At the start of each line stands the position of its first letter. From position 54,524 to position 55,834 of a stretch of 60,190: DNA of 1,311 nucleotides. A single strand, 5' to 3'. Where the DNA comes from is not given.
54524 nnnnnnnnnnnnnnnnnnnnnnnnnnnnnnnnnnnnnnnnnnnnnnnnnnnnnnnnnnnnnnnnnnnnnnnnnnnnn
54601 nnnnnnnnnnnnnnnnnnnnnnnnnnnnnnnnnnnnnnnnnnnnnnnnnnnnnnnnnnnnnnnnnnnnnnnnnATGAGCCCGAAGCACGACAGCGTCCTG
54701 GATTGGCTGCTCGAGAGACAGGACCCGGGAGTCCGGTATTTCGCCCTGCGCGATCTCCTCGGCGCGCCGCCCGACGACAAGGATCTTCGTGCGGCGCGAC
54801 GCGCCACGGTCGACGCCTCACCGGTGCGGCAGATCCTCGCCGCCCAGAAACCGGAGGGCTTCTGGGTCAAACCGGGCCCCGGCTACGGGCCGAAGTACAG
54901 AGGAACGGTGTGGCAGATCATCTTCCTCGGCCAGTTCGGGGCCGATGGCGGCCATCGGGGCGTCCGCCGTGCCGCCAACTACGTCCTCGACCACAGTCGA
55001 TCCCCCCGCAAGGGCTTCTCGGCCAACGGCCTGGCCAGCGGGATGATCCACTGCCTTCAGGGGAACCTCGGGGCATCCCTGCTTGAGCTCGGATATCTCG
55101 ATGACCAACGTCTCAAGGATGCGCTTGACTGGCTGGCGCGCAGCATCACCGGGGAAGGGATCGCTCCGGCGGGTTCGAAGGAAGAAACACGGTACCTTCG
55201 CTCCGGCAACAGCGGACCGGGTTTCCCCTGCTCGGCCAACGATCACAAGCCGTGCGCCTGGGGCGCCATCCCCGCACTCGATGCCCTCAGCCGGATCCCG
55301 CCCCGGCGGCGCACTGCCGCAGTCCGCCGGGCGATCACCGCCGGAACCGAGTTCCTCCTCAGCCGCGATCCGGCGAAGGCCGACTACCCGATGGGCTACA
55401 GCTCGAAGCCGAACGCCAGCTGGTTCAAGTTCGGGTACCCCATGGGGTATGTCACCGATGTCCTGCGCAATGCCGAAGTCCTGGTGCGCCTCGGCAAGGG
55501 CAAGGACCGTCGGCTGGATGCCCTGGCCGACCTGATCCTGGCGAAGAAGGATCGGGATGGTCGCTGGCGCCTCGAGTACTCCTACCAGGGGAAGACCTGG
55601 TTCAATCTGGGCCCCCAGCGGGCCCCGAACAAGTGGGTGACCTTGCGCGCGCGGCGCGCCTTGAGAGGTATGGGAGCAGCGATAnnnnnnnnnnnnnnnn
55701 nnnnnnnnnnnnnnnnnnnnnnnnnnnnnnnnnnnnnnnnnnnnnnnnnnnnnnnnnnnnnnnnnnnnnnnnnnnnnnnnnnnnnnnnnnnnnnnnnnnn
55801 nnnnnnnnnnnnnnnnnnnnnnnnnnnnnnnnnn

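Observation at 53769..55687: Radical-SAM enzyme and alpha/alpha-toroid-like protein translationally coupled between RACo and CooC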

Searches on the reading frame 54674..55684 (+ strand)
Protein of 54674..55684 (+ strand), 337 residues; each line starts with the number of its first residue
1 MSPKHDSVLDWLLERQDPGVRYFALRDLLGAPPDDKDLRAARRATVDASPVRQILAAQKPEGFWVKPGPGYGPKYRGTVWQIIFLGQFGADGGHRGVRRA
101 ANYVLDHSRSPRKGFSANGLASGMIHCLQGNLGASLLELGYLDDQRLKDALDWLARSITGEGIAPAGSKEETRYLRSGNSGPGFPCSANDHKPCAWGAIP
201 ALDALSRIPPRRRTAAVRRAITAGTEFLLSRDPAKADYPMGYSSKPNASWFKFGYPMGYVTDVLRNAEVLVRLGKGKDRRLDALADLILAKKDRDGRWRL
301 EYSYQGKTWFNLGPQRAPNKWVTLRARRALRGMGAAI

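Call 3: search_protein_families(library=pfam, proteins=[window:54674-55684:+], max_evalue=0.1)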
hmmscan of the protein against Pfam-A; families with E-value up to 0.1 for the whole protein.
window:54674-55684:+ (337 aa): 2 families
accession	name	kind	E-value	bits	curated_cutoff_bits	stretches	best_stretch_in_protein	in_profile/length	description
PF09179.16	TilS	-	0.046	14.4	21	0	279-301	33-55/67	TilS substrate binding domain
PF13249.12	SQHop_cyclase_N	-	0.064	12.9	26.2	0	22-47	81-105/291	Squalene-hopene cyclase N-terminal domain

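Call 4: search_protein_families(library=ncbifam, proteins=[window:54674-55684:+], max_evalue=0.1)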
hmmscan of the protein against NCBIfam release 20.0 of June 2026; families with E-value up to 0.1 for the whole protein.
window:54674-55684:+ (337 aa): 1 family
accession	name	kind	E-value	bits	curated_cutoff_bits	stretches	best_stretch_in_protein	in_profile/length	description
TIGR03463.1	osq_cycl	subfamily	0.0026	16.1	851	1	193-303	451-549/634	2,3-oxidosqualene cyclase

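Call 5: find_homologous_proteins(query=window:54674-55684:+)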
Query window:54674-55684:+ (337 aa): 2960 proteins with E <= 0.001 among 8000 candidates; the best 120 are listed.
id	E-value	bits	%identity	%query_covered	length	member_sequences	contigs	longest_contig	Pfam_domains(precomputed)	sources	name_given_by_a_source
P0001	2.6e-228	775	100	100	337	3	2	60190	-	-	-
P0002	7.8e-189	645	84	99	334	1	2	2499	-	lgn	-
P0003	7.2e-171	586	77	99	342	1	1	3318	-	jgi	jgi:hypothetical protein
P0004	1.9e-169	582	76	99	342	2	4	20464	-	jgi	jgi:hypothetical protein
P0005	1.5e-168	579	76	99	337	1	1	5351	-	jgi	jgi:hypothetical protein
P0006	3.2e-168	578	75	100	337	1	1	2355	-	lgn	-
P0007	1.9e-167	575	76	99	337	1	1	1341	-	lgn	-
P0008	2.6e-167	575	74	99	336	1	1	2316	-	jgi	jgi:hypothetical protein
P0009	7.8e-167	573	77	98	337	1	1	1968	-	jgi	jgi:hypothetical protein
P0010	3.8e-166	571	75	99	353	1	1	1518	-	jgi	jgi:hypothetical protein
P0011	1.5e-165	569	74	99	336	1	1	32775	-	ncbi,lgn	ncbi:MAG: nitrogen fixation protein NifH [Chloroflexota bacterium]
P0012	2.7e-165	568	75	98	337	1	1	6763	-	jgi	jgi:hypothetical protein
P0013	3.6e-165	568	74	100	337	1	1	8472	-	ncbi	-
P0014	5.6e-165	567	75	98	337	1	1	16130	-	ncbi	-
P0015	8.7e-165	566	74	99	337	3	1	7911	-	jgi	jgi:hypothetical protein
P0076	2.1e-155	535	70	98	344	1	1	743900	-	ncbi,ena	-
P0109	5.9e-142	491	64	99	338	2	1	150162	-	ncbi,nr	ncbi:MAG TPA: nitrogen fixation protein NifH [Anaerolineae bacterium]|nr:nitrogen fixation protein N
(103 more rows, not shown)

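Call 11: find_encoding_contigs(protein=P0076, flank=10000, max_places=2)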
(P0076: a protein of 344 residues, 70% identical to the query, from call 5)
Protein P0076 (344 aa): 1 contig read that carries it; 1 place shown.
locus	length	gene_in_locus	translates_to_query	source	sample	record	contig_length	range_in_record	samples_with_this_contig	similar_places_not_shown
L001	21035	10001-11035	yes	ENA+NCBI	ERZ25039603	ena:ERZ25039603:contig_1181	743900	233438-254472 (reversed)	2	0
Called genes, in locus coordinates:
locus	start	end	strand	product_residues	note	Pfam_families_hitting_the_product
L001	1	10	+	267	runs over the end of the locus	PF02593:DUF166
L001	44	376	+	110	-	-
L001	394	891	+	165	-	PF03063:Prismane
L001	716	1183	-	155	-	-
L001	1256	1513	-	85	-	-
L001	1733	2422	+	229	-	PF03063:Prismane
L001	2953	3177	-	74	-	-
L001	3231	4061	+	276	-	PF03598:CdhC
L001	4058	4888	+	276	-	PF19436:ACS_CODH_B_C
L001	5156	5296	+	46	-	-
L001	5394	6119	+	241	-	PF03599:CdhD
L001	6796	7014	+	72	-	PF03599:CdhD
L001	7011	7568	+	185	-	PF03599:CdhD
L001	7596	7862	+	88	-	-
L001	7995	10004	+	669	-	PF00111:Fer2, PF17650:RACo_linker, PF17651:Raco_middle, PF14574:RACo_C_ter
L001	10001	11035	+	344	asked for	-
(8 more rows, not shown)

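Call 12: find_encoding_contigs(protein=P0109, flank=10000, max_places=2)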
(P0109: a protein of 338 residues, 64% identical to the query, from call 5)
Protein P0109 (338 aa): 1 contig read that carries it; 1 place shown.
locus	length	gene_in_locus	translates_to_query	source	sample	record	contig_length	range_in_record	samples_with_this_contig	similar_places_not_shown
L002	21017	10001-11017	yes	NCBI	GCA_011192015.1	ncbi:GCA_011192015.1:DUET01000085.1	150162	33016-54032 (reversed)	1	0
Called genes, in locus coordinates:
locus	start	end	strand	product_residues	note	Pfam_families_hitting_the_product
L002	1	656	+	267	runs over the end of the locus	PF02593:DUF166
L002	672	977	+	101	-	-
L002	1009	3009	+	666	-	PF03063:Prismane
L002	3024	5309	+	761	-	PF18537:CODH_A_N, PF03598:CdhC, PF19436:ACS_CODH_B_C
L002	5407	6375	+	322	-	PF03599:CdhD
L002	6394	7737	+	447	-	PF04060:FeS, PF03599:CdhD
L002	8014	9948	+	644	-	PF00111:Fer2, PF17650:RACo_linker, PF17651:Raco_middle, PF14574:RACo_C_ter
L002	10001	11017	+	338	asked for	-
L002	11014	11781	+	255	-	PF01656:CbiA, PF02374:ArsA_ATPase, PF06564:CBP_BcsQ (faint), PF13614:AAA_31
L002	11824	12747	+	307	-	PF00809:Pterin_bind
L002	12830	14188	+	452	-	PF00390:malic, PF03949:Malic_M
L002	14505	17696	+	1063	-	PF00890:FAD_binding_2 (weak), PF12831:FAD_oxidored (weak), PF13183:Fer4_8, PF13187:Fer4_9 (weak), PF13237:Fer4_10 (weak), PF00037:Fer4 (weak), PF12831:FAD_oxidored, PF13450:NAD_binding_8, +20 more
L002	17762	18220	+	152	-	PF02662:FlpD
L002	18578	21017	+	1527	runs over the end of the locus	PF14691:Fer4_20, PF07992:Pyr_redox_2, PF13450:NAD_binding_8 (weak), PF13738:Pyr_redox_3 (weak), PF07992:Pyr_redox_2, PF13450:NAD_binding_8, PF12838:Fer4_7, PF13237:Fer4_10, +17 more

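Call 16: predict_structure(alignment_id=A1)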
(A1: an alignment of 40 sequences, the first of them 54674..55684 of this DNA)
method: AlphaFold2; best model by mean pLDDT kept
length: 337 residues; sequences in the alignment: 40
mean_pLDDT: 90.5   pTM: 0.92
mean pLDDT of the five models: 90.5, 87.1, 86.4, 83.9, 83.1
residues with pLDDT >= 90: 239; 70-90: 72; 50-70: 23; < 50: 3
segments of 3 or more residues with pLDDT < 50: 1-3
pLDDT, mean of each block of 10 residues (from residue 1): 74 98 98 97 98 96 84 88 97 98 94 89 91 98 98 95 73 68 84 88 98 98 95 79 62 89 94 96 96 96 90 94 98 88
secondary structure, 60 per line:
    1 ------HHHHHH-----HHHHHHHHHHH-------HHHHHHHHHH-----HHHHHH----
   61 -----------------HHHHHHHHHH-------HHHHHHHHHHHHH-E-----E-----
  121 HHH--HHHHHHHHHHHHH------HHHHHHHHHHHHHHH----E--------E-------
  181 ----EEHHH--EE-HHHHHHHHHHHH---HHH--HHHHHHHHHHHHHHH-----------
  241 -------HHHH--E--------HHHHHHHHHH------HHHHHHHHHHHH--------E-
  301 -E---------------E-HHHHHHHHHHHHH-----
elements in order: H7-12 H18-28 H36-45 H51-56 H78-87 H95-107 H126-138 H145-159 H195-206 H215-229 H248-251 H263-272 H279-290 H320-332

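Call 17: search_protein_representatives(protein=window:54674-55684:+)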
Query: 337 residues. Proteins with E-value up to 0.001 (for the whole library): 2136; up to 1e-10: 910; up to 1e-30: 189. The best 150 are listed.
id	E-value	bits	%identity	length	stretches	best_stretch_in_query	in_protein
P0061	5.9e-158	542.1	74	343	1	7-335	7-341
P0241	1.8e-109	382.6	51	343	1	8-331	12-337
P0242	3.6e-107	375.1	56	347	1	8-332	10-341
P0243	5.7e-92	325.1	52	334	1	4-332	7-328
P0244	2.5e-90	319.7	50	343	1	8-331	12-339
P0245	4.0e-88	312.4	47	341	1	8-332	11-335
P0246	7.1e-87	308.3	52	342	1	8-331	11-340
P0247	1.2e-82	294.4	50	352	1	6-332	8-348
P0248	2.4e-76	273.7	47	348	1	8-332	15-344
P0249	1.1e-74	268.2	58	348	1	48-300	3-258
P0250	4.1e-71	256.5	45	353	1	9-334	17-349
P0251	1.0e-69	251.9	49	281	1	50-332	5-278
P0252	1.3e-69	251.6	71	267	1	8-172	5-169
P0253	2.4e-68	247.4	48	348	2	9-305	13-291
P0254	5.7e-67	242.9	39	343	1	8-331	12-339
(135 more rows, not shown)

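Call 21: fold_search(model_id=the predicted structure, library=pdb)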
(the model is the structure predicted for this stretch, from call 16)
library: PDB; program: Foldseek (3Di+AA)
matches with E <= 10: 629; with E <= 0.001: 13
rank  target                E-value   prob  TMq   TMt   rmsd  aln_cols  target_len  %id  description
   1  3sqc_A                3.9e-05  1.00  0.47  0.29   8.1       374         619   13  SQUALENE-HOPENE CYCLASE (released 1999-05-18)
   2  7xr7                  4.8e-05  1.00  0.46  0.34   8.4       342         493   16  Drimenyl diphosphate synthase D303E from Streptomyces showdoensis in complex with farnesyl diphosphate (FPP) and Mg2+ (released 2023-03-15)
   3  2sqc_A                4.8e-05  1.00  0.47  0.28   8.9       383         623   12  SQUALENE-HOPENE CYCLASE FROM ALICYCLOBACILLUS ACIDOCALDARIUS (released 1999-04-27)
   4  8zgw                  6.2e-05  1.00  0.44  0.33   8.3       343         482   15  Drimenyl diphosphate synthase SsDMS_F248Y&D303E from Streptomyces showdoensis in complex with farnesyl diphosphate (FPP) (released 2025-05-21)
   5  1sqc                  6.2e-05  1.00  0.47  0.28   8.8       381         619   11  SQUALENE-HOPENE-CYCLASE FROM ALICYCLOBACILLUS ACIDOCALDARIUS (released 1997-12-17)
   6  7xru                  6.8e-05  1.00  0.47  0.34   8.0       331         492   18  Drimenyl diphosphate synthase D303E from Streptomyces showdoensis in complex with 2-fluorofarnesyl diphosphate (2F-FPP)  (released 2023-03-15)
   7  8zg0                  7.6e-05  1.00  0.46  0.35   7.5       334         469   16  Drimenyl diphosphate synthase SsDMS_F248A&D303E from Streptomyces showdoensis (Apo) (released 2025-05-21)
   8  8zgv                  9.7e-05  1.00  0.46  0.35   8.4       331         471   17  Drimenyl diphosphate synthase SsDMS_F248A&D303E from Streptomyces showdoensis in complex with farnesyl diphosphate (FPP) (released 2025-05-21)
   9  7xq4                  1.0e-04  1.00  0.46  0.34   8.5       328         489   16  Drimenyl diphosphate synthase from Streptomyces showdoensis (apo) (released 2023-03-15)
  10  8zg5                  2.0e-04  1.00  0.48  0.36   8.4       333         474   15  Drimenyl diphosphate synthase SsDMS_Y505I&D303A from Streptomyces showdoensis (Apo) (released 2025-05-21)
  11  7xqz                  2.0e-04  1.00  0.47  0.34   8.3       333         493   17  Drimenyl diphosphate synthase D303A from Streptomyces showdoensis in complex with 2-fluorofarnesyl diphosphate (2F-FPP)  (released 2023-03-15)
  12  8zg1                  3.2e-04  1.00  0.46  0.35   8.2       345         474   16  Drimenyl diphosphate synthase SsDMS_F248Y&D303E from Streptomyces showdoensis (Apo) (released 2025-05-21)
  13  8pak_A                3.2e-04  1.00  0.34  0.34  11.2       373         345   14  Crystal Structure of a Squalene-Hopene Cyclase from Cystobacter fuscus (released 2024-06-26)
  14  8pak_B                1.8e-03  1.00  0.35  0.34  11.1       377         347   14  Crystal Structure of a Squalene-Hopene Cyclase from Cystobacter fuscus (released 2024-06-26)
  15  8paj_B                2.3e-03  0.99  0.35  0.35  11.7       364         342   17  Crystal Structure of a Squalene-Hopene cyclase from Archangium gephyra (released 2024-06-26)
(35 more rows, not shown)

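Call 25: find_related_loci(query=A1, collection=genome_contigs, flank=8000)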
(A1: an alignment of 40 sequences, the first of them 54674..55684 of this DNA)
Query A1 (337 aa) in genome_contigs; peptide patterns used: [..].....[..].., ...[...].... (x = any residue, [..] = any of these).
176 stretches matched a pattern; 115 encode a relative of the query (tblastn E <= 1e-3); the best 80 are kept; 80 distinct loci.
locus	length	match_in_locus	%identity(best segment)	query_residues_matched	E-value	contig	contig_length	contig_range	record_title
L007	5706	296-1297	73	5-337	2e-162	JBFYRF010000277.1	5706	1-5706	MAG: Anaerolineales bacterium isolate PPR_0206 k121_2599465, whole genome shotgun sequence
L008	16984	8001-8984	73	8-334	4e-158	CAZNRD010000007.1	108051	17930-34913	MAG TPA_asm: uncultured Anaerolineaceae bacterium isolate binchicken_co209_24 genome assembly, contig: NODE_78_length_10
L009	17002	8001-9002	74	4-336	7e-157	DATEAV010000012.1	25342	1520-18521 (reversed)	MAG TPA_asm: Anaerolineales bacterium isolate SMAG_U8227 k141_2017360, whole genome shotgun sequence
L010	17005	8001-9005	70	6-334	1e-155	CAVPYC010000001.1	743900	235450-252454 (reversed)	MAG: uncultured Chloroflexia bacterium isolate MFD09964.bin.2.1 genome assembly, contig: contig_1181, whole genome shotg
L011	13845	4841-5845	73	4-337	5e-155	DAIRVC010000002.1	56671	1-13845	MAG TPA_asm: Anaerolineales bacterium isolate CTOTU25583 NODE_44_length_56671_cov_5.253073, whole genome shotgun sequenc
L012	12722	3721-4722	71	7-337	2e-153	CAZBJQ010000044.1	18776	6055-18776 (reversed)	MAG TPA_asm: uncultured Anaerolineaceae bacterium isolate binchicken_co376_247 genome assembly, contig: NODE_2825_length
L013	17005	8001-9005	69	8-337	1e-152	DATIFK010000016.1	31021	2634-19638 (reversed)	MAG TPA_asm: Anaerolineales bacterium isolate SMAG_U16393 k141_201001, whole genome shotgun sequence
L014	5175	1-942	71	25-337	4e-146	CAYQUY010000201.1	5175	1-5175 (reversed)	MAG TPA_asm: uncultured Anaerolineaceae bacterium isolate SRP098346_co1_319 genome assembly, contig: NODE_24040_length_5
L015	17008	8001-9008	64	1-335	2e-143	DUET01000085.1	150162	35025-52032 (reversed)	MAG TPA_asm: Anaerolineae bacterium isolate W1033 Contig85, whole genome shotgun sequence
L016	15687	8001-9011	64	1-336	3e-142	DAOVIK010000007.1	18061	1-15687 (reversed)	MAG TPA_asm: Anaerolineae bacterium isolate CSMAG_1365 CSMAG_1365_k141_2592394_length_18061_cov_10.0000, whole genome sh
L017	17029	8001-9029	64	6-337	2e-138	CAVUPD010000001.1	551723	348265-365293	MAG: uncultured Chloroflexia bacterium isolate MFD05942.bin.2.115 genome assembly, contig: contig_10089, whole genome sh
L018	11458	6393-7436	64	1-337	5e-138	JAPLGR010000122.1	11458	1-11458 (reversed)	MAG: Chloroflexota bacterium isolate LacPavin_0920_SED5_MAG_65_9b LacPavin_0920_SED5_scaffold_1880828, whole genome shot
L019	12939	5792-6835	64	1-337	5e-133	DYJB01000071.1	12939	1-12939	MAG TPA_asm: Candidatus Aquidulcis sp. isolate FI88_3_69_8 Afr_mines_FI88_1645_length_12939_cov_2_889475, whole genome s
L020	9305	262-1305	64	1-337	4e-133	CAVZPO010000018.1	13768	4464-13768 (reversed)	MAG: uncultured Chloroflexia bacterium isolate MFD02809.bin.1.41 genome assembly, contig: contig_237793, whole genome sh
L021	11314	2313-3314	74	7-335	2e-161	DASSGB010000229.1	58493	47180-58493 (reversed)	MAG TPA_asm: Anaerolineales bacterium isolate SMAG_U1021 k141_1579434, whole genome shotgun sequence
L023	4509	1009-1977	61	9-330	4e-130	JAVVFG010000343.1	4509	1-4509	MAG: Anaerolineae bacterium isolate TamC13-41 NODE_15664_length_4509_cov_4.468792, whole genome shotgun sequence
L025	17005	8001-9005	60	1-331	7e-127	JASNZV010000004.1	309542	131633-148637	MAG: Caldilineaceae bacterium isolate CHLO-10 HKU-EGSB-CHLO-10_4, whole genome shotgun sequence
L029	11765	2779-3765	58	5-330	2e-125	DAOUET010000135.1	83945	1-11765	MAG TPA_asm: Anaerolineales bacterium isolate N7_331 k137_1718245, whole genome shotgun sequence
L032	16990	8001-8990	59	9-335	1e-123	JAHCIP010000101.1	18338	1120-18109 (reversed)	MAG: Anaerolineae bacterium isolate TGS_CHL14 CHL14_101, whole genome shotgun sequence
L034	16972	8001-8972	58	10-330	6e-124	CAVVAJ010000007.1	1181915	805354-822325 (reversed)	MAG: uncultured Chloroflexia bacterium isolate MFD09779.bin.1.238 genome assembly, contig: contig_6347, whole genome sho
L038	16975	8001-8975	58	9-330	8e-123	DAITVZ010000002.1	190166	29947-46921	MAG TPA_asm: Chloroflexota bacterium isolate CTOTU19863 NODE_35_length_190166_cov_7.415946, whole genome shotgun sequenc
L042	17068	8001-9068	54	1-334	4e-122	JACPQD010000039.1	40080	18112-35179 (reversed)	MAG: Chloroflexi bacterium isolate NC_groundwater_644_Ag_B-0.1um_60_123 B_1_S1_Biohub_coassembly_k141_2048909, whole gen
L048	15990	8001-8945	58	17-330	1e-119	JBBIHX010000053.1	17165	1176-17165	MAG: Caldilineae bacterium isolate BR1S70218_bin_124 NODE_3624_length_17165_cov_10.483402, whole genome shotgun sequence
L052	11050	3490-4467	57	9-331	7e-118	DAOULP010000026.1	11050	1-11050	MAG TPA_asm: Dehalococcoidia bacterium isolate W31_46 k127_958985, whole genome shotgun sequence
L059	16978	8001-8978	58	9-330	1e-116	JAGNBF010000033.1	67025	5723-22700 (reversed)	MAG: Chloroflexota bacterium isolate Go_Eff_bin_125 Go_Eff_529_length_67025_cov_14.042662, whole genome shotgun sequence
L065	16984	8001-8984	51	6-331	2e-114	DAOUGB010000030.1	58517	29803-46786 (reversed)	MAG TPA_asm: Dehalococcoidales bacterium isolate R24_90 k131_734310, whole genome shotgun sequence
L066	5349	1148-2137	52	5-331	6e-114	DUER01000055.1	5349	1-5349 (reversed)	MAG TPA_asm: Dehalococcoidia bacterium isolate S120 Contig55, whole genome shotgun sequence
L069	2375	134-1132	52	1-331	7e-119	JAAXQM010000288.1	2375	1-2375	MAG: Dehalococcoidales bacterium isolate MAG-BB-17 scaffold_18652, whole genome shotgun sequence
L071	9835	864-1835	51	11-331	2e-111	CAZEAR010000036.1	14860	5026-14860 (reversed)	MAG TPA_asm: uncultured Dehalococcoidales bacterium isolate binchicken_co294_169 genome assembly, contig: NODE_4058_leng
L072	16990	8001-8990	55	4-331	7e-118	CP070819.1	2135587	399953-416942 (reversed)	MAG: Dehalococcoidia bacterium isolate bin1158 chromosome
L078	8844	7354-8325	49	11-331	5e-107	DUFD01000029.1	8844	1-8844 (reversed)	MAG TPA_asm: Dehalococcoidia bacterium isolate W589 Contig29, whole genome shotgun sequence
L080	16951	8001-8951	53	9-333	5e-106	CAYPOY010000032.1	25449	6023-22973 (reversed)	MAG TPA_asm: uncultured Anaerolineales bacterium isolate SRP214966_co5_314 genome assembly, contig: NODE_1370_length_254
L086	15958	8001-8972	53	9-333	3e-105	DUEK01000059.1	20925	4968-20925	MAG TPA_asm: Thermoflexia bacterium isolate G79 Contig59, whole genome shotgun sequence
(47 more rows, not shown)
